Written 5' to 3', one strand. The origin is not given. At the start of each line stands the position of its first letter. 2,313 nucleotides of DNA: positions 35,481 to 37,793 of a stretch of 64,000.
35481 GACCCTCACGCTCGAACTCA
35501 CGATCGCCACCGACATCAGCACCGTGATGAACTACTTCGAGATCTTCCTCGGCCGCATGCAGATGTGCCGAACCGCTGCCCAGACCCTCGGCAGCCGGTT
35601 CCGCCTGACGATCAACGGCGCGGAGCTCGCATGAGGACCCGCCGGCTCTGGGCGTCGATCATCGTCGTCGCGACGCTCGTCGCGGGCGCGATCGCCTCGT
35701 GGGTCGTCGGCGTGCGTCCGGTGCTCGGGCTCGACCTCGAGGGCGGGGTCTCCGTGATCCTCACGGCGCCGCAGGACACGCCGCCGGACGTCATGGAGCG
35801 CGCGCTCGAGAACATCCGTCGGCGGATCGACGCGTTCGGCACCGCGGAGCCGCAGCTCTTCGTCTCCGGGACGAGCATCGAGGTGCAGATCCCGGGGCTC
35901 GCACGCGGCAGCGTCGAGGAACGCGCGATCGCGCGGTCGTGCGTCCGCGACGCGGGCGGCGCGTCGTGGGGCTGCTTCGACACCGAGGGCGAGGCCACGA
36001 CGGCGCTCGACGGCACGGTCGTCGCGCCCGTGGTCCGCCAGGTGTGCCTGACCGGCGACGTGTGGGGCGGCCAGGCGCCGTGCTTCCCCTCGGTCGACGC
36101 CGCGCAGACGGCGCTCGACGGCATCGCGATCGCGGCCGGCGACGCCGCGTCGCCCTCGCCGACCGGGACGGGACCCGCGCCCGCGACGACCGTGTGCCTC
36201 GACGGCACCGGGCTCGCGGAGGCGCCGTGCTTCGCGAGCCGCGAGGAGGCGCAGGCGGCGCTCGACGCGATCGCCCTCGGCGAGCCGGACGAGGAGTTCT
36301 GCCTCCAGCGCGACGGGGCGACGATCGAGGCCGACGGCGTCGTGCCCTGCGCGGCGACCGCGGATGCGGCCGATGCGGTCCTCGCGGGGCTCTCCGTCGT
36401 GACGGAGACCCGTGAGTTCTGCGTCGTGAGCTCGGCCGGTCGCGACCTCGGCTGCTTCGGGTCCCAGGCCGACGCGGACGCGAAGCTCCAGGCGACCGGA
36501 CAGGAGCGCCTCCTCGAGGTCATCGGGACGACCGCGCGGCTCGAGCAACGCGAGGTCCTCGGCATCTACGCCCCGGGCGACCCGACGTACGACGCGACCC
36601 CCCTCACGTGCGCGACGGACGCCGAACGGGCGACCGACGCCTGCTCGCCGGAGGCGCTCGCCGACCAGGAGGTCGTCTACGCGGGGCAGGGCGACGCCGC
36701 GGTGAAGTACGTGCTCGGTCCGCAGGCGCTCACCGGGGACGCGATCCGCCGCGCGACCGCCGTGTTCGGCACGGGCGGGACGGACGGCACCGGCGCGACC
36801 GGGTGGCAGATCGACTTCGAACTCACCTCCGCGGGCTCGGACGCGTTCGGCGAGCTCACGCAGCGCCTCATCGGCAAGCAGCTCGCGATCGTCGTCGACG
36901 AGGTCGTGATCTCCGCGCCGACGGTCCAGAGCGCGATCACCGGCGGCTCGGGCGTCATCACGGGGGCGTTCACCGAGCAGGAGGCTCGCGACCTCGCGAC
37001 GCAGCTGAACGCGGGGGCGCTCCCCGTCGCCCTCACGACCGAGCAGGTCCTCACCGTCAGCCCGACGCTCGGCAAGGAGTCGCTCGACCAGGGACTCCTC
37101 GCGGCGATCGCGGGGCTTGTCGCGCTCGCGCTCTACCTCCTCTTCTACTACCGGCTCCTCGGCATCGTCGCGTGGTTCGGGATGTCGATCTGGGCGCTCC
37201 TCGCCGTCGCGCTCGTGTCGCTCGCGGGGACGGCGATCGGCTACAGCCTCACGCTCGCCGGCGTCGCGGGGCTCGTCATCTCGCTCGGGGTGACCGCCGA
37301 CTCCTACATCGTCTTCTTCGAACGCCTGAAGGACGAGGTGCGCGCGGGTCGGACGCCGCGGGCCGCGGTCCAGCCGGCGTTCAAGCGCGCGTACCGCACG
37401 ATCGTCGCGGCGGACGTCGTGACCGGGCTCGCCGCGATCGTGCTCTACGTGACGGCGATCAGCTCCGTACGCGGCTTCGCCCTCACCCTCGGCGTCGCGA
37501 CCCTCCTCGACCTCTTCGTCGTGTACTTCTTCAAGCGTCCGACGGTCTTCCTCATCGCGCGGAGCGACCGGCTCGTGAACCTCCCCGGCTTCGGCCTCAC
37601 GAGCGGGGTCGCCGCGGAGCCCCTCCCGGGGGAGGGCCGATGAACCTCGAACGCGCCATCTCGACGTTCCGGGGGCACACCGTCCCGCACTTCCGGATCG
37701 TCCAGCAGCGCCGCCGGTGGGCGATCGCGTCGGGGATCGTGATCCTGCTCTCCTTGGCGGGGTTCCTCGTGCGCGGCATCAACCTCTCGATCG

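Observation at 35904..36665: SecD carries six tandem Cys-pair modules inserted in its periplasmic head domain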

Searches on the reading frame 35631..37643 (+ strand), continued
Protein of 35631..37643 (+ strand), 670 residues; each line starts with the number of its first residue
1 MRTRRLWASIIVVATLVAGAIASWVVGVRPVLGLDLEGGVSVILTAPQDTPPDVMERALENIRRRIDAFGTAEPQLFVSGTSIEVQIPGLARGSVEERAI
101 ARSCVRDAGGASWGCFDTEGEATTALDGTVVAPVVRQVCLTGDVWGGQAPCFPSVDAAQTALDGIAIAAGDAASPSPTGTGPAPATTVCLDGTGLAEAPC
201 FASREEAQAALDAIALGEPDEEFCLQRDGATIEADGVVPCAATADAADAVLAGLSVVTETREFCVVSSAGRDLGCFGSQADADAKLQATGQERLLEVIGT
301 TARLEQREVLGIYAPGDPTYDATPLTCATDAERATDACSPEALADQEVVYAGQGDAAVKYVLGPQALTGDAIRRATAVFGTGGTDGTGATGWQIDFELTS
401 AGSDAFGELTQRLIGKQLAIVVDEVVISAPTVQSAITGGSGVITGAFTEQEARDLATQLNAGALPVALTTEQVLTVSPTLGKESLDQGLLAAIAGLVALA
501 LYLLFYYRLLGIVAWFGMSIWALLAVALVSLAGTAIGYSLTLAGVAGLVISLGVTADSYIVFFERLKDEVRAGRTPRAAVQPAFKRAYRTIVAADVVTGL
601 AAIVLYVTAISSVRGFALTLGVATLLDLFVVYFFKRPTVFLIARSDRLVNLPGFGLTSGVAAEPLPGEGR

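Call 30: fold_search(model_id=the predicted structure, library=pdb)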
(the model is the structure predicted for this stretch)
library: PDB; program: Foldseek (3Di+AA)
matches with E <= 10: 543; with E <= 0.001: 13
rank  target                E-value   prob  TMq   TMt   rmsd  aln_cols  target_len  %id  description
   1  5xan_A                1.5e-17  1.00  0.32  0.31   9.6       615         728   19  Crystal structure of SecDF in I form (P212121 space group) (released 2017-05-17)
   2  5xan_B                2.2e-17  1.00  0.32  0.30  10.3       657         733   19  Crystal structure of SecDF in I form (P212121 space group) (released 2017-05-17)
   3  5xap                  3.6e-17  1.00  0.35  0.33   9.9       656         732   19  Crystal structure of SecDF in I form (C2 space group) (released 2017-05-17)
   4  5yhf                  4.7e-17  1.00  0.23  0.22  17.2       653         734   24  Crystal structure of SecDF in Super-membrane-facing form (released 2018-02-14)
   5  3aqp_A                2.7e-15  1.00  0.28  0.27  19.2       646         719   22  Crystal structure of SecDF, a translocon-associated membrane protein, from Thermus thrmophilus (released 2011-05-18)
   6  5mg3_D                9.8e-12  1.00  0.18  0.26  17.3       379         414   27  EM fitted model of bacterial holo-translocon (released 2016-12-28)
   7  5xam_A                2.1e-11  1.00  0.36  0.34  10.3       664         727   20  Crystal structure of SecDF in I form at 4 A resolution (released 2017-05-17)
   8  3aqo_A                1.3e-10  1.00  0.22  0.57  10.1       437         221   18  Structure and function of a membrane component SecDF that enhances protein export (released 2011-05-18)
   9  3aqo_C                5.7e-10  1.00  0.23  0.58   9.0       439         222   19  Structure and function of a membrane component SecDF that enhances protein export (released 2011-05-18)
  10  3aqo_B                3.8e-09  1.00  0.23  0.58   9.1       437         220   19  Structure and function of a membrane component SecDF that enhances protein export (released 2011-05-18)
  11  5xam_B                5.0e-08  1.00  0.32  0.32  12.0       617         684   19  Crystal structure of SecDF in I form at 4 A resolution (released 2017-05-17)
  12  4k7q                  5.2e-04  0.97  0.19  0.14  23.1       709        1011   10  Crystal Structure of AcrB Complexed with Linezolid at 3.5 Resolution (released 2013-07-03)
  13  9lyq_B                8.3e-04  0.97  0.19  0.14  23.5       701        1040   12  Structure of RND efflux pump MdtB (released 2025-12-10)
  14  5mg3_F                1.6e-03  1.00  0.15  0.33  20.9       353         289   13  EM fitted model of bacterial holo-translocon (released 2016-12-28)
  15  6zod_B                1.9e-03  0.93  0.19  0.14  23.8       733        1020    9  Fusidic acid binding to the allosteric deep transmembrane domain binding pocket, TM7/TM8 groove, and TM1/TM2 groove of (released 2021-05-19)
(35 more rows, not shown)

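Call 65: find_encoding_contigs(protein=window:35631-37643:+, flank=8000, max_places=3)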
Protein window:35631-37643:+ (670 aa): 3 contigs read that carry it; 3 places shown.
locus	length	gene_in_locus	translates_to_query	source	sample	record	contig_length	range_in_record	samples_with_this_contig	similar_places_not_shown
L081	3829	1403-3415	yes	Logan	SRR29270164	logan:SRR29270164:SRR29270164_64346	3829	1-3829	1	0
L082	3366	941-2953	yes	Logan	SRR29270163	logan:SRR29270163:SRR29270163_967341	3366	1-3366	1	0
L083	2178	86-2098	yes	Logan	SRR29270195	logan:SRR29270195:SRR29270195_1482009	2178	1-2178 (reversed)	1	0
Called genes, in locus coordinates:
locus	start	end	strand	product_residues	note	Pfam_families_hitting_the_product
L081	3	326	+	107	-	?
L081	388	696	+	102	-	PF02699:YajC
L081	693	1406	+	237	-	PF01966:HD (faint)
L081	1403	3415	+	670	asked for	PF21760:SecD_1st (weak), PF22599:SecDF_P1_head, PF03176:MMPL (weak), PF02355:SecD_SecF_C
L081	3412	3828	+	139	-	?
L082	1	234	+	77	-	?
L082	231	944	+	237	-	PF01966:HD (faint)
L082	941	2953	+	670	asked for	PF21760:SecD_1st (weak), PF22599:SecDF_P1_head, PF03176:MMPL (weak), PF02355:SecD_SecF_C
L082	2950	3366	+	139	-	?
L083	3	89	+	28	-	?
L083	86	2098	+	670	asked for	PF21760:SecD_1st (weak), PF22599:SecDF_P1_head, PF03176:MMPL (weak), PF02355:SecD_SecF_C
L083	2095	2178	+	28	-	?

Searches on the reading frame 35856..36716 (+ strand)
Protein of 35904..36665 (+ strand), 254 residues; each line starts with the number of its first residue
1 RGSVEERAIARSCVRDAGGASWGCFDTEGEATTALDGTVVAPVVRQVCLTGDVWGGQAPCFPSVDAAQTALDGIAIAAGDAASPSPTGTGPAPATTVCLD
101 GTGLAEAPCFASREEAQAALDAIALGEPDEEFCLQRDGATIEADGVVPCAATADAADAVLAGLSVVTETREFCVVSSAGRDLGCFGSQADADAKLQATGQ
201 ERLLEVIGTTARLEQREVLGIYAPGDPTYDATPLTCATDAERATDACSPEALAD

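Call 4: search_protein_families(library=pfam, proteins=[window:35904-36665:+], max_evalue=1)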
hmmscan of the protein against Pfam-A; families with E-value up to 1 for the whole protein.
window:35904-36665:+ (254 aa): 0 families

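Call 5: search_protein_families(library=ncbifam, proteins=[window:35904-36665:+], max_evalue=1)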
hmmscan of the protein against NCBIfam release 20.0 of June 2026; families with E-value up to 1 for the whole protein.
window:35904-36665:+ (254 aa): 0 families

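Call 6: find_homologous_proteins(query=window:35904-36665:+, max_evalue=0.001)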
Query seq(254 aa) (254 aa): 4 proteins with E <= 0.001 among 8000 candidates.
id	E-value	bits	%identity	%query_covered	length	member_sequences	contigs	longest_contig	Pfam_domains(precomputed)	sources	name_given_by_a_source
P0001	2.3e-38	151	44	85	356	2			PF22599.3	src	-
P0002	4.5e-38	150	39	100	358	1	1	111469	-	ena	-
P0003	3.1e-23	101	56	32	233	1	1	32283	PF22599.3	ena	-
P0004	6.9e-22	97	68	30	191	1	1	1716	-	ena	-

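Call 18: find_related_loci(query=window:35904-36665:+, collection=genome_contigs, flank=6000)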
Query window:35904-36665:+ (254 aa) in genome_contigs; peptide patterns used: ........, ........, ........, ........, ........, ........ (x = any residue, [..] = any of these).
600 stretches matched a pattern, but none encodes a relative of the query by tblastn (E <= 1e-3).

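Call 22: find_related_loci(query=A2, collection=genome_contigs, flank=5000)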
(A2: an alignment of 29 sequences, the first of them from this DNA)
Query A2 (287 aa) in genome_contigs; peptide patterns used: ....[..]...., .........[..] (x = any residue, [..] = any of these).
149 stretches matched a pattern; 110 encode a relative of the query (tblastn E <= 1e-3); the best 80 are kept; 80 distinct loci.
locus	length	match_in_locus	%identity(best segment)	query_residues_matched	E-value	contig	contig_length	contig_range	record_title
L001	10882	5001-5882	52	1-287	9e-84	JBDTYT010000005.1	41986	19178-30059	MAG: Actinomycetota bacterium isolate cluster4_bin.148 NODE_967_length_41986_cov_9.564499, whole genome shotgun sequence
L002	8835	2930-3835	54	1-287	2e-83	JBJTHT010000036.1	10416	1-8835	MAG: Actinomycetota bacterium isolate samp_4314_maxbin_698 samp_4314_249388, whole genome shotgun sequence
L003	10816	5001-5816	50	1-287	4e-80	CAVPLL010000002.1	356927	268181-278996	MAG: uncultured Actinomycetes bacterium isolate MFD10007.bin.2.144 genome assembly, contig: contig_30209, whole genome s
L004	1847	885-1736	51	1-287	3e-83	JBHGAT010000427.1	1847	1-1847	MAG: Candidatus Velamenicoccus archaeovorus isolate SBS.BIN.93 SBSBIN93_contig_427, whole genome shotgun sequence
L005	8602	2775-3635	48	1-287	5e-79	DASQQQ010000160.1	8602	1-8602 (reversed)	MAG TPA_asm: Actinomycetota bacterium isolate SMAG_U10861 k141_68657, whole genome shotgun sequence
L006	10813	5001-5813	53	1-287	3e-78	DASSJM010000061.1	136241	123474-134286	MAG TPA_asm: Actinomycetota bacterium isolate SMAG_U1115 k141_360987, whole genome shotgun sequence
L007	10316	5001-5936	48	1-287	2e-77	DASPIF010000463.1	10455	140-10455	MAG TPA_asm: Actinomycetota bacterium isolate SMAG_U11976 k141_339056, whole genome shotgun sequence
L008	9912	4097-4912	47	1-287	2e-74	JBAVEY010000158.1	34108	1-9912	MAG: Actinomycetota bacterium isolate MFD04307_ilm_asm_bin8 k127_4703, whole genome shotgun sequence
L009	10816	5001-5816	50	1-287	3e-76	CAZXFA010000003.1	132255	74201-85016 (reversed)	MAG TPA_asm: uncultured Actinomycetes bacterium isolate SRP321284_co1_126 genome assembly, contig: NODE_121_length_13225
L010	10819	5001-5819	50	1-287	4e-73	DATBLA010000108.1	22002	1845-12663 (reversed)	MAG TPA_asm: Actinomycetota bacterium isolate SMAG_U3960 k141_953861, whole genome shotgun sequence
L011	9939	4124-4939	47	1-287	5e-73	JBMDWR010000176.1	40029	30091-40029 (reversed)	MAG: Actinomycetota bacterium isolate ContSoil0_1 ContSoil0_contig176, whole genome shotgun sequence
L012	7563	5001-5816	48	1-287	2e-72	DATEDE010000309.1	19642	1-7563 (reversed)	MAG TPA_asm: Actinomycetota bacterium isolate SMAG_U8290 k141_653283, whole genome shotgun sequence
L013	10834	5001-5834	49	1-287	7e-71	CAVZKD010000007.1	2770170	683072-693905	MAG: uncultured Actinomycetes bacterium isolate MFD00962.bin.2.293 genome assembly, contig: contig_29796, whole genome s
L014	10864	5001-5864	47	1-287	6e-71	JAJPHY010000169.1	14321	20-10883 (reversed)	MAG: Actinomycetota bacterium isolate Centralia_MAG_23 k107_3366114, whole genome shotgun sequence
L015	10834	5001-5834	47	1-287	7e-71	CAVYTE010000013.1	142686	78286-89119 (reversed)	MAG: uncultured Actinomycetes bacterium isolate MFD05454.bin.2.263 genome assembly, contig: contig_33534, whole genome s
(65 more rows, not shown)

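Call 36: predict_structure(alignment_id=A2)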
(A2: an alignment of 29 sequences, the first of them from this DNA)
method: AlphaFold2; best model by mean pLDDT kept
length: 287 residues; sequences in the alignment: 29
mean_pLDDT: 87.6   pTM: 0.63
mean pLDDT of the five models: 87.6, 87.2, 86.4, 86.0, 85.1
residues with pLDDT >= 90: 202; 70-90: 40; 50-70: 32; < 50: 13
segments of 3 or more residues with pLDDT < 50: 1-4, 7-9, 225-229
pLDDT, mean of each block of 10 residues (from residue 1): 47 66 97 93 98 98 97 95 98 78 65 93 94 98 98 94 92 97 97 88 91 70 50 87 95 95 90 91 91
secondary structure, 60 per line:
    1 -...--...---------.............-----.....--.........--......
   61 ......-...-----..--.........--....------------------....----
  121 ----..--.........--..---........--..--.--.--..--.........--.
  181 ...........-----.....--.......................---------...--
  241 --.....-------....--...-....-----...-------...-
elements in order: E2-4 E7-9 E19-31 E37-41 H44-52 E55-66 H80-88 E91-94 E113-116 H129-137 E145-152 H169-177 E180-191 E197-201 H204-226 E236-238 H243-247 H255-258 H265-268 E274-276 E284-286

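Call 48: fold_search(model_id=the predicted structure, library=viral)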
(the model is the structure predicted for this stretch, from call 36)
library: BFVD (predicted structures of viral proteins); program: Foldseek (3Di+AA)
matches with E <= 10: 237; with E <= 0.001: 0
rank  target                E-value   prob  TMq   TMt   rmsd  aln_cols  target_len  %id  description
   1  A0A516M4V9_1          1.5e-01  0.23  0.16  0.07  10.2       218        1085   10  (no name in the UniProt tables at hand)
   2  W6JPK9                2.5e-01  0.07  0.11  0.07  16.7       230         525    7  Uncharacterized protein [Alphaentomopoxvirus acuprea]
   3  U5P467                2.8e-01  0.06  0.11  0.16  25.2       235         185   11  Uncharacterized protein [Erwinia phage FE44]
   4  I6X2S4                4.1e-01  0.99  0.12  0.56   0.9        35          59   26  Uncharacterized protein [Vibrio phage phi-pp2]
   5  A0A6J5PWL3            5.4e-01  0.25  0.12  0.06  16.6       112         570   13  Uncharacterized protein [uncultured Caudovirales phage]
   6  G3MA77                5.7e-01  0.04  0.09  0.15  25.1       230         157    7  Gp336 [Bacillus phage G]
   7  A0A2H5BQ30            6.7e-01  0.08  0.09  0.20  25.5       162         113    9  Uncharacterized protein [Vibrio phage Vp_R1]
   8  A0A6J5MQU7            9.9e-01  0.47  0.16  0.36  11.6        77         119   25  Uncharacterized protein (Fragment) [uncultured Caudovirales phage]
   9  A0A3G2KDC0            1.2e+00  0.82  0.13  0.51   2.5        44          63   16  Uncharacterized protein [Arthrobacter phage Atraxa]
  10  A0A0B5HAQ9            1.2e+00  0.03  0.06  0.19  23.8       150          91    9  Uncharacterized protein [Vibrio phage phi 3]
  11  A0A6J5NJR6            1.4e+00  0.25  0.10  0.06  11.8        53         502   23  Phage-like element PBSX protein, XkdF [uncultured Caudovirales phage]
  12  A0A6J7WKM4            1.5e+00  0.30  0.10  0.05   7.4        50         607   24  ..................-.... domain-containing protein [uncultured Caudovirales phage]
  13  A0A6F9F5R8            1.5e+00  0.05  0.10  0.08  19.9        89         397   11  (no name in the UniProt tables at hand)
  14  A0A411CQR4            1.5e+00  0.21  0.11  0.41  15.5        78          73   17  Uncharacterized protein [Arthrobacter phage Sonali]
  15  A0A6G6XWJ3            1.5e+00  0.06  0.11  0.16  20.0       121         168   13  (no name in the UniProt tables at hand)
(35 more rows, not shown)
